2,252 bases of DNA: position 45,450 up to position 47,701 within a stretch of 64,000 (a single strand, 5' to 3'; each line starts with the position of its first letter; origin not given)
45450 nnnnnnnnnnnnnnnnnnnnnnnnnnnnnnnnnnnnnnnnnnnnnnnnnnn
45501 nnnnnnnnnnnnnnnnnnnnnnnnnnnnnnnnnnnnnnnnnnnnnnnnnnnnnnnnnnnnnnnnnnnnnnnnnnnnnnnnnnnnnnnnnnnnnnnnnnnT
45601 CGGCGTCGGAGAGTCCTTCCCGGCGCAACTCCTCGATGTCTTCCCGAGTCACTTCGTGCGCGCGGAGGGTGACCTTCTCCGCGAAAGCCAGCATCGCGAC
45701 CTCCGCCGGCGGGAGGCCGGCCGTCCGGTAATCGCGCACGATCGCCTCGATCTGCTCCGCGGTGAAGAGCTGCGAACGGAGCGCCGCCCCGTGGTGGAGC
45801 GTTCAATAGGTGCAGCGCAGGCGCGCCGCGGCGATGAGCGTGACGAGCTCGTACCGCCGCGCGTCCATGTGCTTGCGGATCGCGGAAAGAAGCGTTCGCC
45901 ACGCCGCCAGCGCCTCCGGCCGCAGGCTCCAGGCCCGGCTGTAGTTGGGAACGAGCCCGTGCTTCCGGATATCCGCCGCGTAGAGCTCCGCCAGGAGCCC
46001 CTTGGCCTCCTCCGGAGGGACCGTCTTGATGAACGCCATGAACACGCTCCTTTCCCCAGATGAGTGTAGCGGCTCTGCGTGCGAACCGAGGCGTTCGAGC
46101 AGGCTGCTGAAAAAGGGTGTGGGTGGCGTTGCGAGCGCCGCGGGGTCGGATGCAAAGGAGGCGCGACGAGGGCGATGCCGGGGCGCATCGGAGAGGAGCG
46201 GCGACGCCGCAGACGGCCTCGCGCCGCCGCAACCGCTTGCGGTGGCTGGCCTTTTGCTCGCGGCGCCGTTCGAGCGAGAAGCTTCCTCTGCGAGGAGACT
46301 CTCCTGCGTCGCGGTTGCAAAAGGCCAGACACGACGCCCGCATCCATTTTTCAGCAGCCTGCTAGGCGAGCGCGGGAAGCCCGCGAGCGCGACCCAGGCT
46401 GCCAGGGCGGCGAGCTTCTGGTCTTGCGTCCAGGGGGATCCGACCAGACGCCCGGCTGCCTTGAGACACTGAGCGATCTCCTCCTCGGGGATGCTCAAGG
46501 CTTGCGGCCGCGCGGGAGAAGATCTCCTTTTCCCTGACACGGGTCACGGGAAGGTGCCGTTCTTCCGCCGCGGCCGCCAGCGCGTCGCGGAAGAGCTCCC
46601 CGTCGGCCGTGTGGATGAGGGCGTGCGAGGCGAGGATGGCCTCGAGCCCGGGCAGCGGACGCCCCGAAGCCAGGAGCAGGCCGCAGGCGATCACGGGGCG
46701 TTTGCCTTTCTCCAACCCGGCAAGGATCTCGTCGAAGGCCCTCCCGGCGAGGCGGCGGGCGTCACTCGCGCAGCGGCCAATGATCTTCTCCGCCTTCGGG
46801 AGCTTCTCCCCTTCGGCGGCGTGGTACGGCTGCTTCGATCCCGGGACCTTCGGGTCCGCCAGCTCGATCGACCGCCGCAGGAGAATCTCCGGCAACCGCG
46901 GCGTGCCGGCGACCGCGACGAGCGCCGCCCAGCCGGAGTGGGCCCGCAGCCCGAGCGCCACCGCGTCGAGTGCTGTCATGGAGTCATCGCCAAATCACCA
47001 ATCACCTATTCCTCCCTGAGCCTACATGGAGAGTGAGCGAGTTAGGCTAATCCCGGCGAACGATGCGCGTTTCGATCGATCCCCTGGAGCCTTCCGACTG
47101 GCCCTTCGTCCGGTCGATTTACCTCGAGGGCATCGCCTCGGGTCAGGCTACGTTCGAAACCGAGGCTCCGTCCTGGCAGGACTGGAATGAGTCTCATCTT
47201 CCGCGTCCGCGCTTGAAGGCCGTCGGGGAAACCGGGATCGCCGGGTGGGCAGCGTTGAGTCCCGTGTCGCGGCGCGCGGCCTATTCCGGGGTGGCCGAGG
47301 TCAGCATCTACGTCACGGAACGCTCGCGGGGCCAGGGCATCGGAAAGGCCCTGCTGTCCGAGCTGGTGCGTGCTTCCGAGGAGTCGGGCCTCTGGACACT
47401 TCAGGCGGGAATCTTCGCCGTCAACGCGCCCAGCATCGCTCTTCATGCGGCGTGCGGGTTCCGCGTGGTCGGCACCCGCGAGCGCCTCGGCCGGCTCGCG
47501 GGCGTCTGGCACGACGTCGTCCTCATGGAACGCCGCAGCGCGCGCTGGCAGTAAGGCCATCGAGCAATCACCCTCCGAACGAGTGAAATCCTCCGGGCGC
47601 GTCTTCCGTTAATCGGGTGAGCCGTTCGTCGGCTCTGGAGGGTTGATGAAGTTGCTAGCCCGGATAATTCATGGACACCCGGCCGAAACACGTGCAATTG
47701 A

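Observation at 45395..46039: In-frame TGA at the CxxC redox motif of an AhpD/CMD-family protein: candidate selenocysteine (C-T-Y-U)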

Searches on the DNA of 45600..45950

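Call 8: search_rna_families(source=window, start=45600, end=45950, threshold=evalue, max_evalue=10, show_alignments=3)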
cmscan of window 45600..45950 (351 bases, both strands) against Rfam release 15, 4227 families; matches with E-value up to 10: 3.
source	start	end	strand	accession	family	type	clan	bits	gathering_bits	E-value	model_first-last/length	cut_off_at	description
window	45862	45941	-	RF01383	GRIK4_3p_UTR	Gene;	-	17.8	38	0.34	1-94/94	no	GRIK4 3 prime UTR element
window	45644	45720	-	RF03191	mir-1913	Gene; miRNA;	-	15.6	105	2.8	1-80/80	no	mir-1913 microRNA precursor family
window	45813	45875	+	RF04298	mir-36_2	Gene; miRNA;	CL00088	13.9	46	7.2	1-65/65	no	mir-36_2 microRNA precursor family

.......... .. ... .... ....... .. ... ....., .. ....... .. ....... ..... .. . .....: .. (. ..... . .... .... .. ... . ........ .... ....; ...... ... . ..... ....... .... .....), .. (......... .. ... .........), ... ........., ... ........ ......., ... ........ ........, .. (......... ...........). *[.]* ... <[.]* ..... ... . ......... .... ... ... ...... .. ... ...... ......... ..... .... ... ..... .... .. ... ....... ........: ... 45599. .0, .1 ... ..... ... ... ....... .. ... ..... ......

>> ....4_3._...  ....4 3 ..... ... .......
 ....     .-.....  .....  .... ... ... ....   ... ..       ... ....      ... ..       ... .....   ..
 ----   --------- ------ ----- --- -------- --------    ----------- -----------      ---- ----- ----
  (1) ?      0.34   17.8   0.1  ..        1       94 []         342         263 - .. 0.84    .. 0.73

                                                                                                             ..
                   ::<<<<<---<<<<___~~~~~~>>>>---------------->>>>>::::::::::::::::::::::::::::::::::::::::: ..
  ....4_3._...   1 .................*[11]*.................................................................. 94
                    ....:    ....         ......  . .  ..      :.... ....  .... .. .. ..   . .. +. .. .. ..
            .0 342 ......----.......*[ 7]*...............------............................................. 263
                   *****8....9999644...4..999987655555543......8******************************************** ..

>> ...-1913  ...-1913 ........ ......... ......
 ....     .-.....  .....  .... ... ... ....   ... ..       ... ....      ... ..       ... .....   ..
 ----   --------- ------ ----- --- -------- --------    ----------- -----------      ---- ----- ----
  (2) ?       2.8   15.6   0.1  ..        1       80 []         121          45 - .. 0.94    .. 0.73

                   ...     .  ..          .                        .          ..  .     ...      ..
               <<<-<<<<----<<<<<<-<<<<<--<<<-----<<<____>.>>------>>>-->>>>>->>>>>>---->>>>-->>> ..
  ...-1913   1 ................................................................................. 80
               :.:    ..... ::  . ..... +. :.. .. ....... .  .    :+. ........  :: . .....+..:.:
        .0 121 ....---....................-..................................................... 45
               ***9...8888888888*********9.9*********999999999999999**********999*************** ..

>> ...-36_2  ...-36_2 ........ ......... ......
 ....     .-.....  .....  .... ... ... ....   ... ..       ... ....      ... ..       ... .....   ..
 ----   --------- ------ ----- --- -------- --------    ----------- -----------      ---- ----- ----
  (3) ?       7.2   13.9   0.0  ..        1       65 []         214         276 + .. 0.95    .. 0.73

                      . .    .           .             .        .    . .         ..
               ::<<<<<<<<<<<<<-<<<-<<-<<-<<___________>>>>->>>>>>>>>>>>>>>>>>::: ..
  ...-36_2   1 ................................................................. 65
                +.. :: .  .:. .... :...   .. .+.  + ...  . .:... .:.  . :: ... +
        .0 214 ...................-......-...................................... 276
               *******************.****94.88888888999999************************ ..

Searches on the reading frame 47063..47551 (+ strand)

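Call 16: search_protein_families(library=pfam, proteins=[window:47063-47551:+], max_evalue=0.001)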
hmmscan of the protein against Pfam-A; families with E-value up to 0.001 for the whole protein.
window:47063-47551:+ (163 aa): 4 families
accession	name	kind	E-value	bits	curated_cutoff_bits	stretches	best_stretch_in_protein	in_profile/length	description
PF00583.31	Acetyltransf_1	-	2.8e-12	47.4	20.7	1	38-133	24-116/116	Acetyltransferase (GNAT) family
PF13420.13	Acetyltransf_4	-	1.2e-09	38.8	24.3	1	58-153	59-154/155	Acetyltransferase (GNAT) domain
PF13508.13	Acetyltransf_7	-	8.8e-08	32.9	27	1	57-134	12-83/84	Acetyltransferase (GNAT) domain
PF13302.13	Acetyltransf_3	-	6.1e-06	27.4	25.4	1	36-134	38-138/138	Acetyltransferase (GNAT) domain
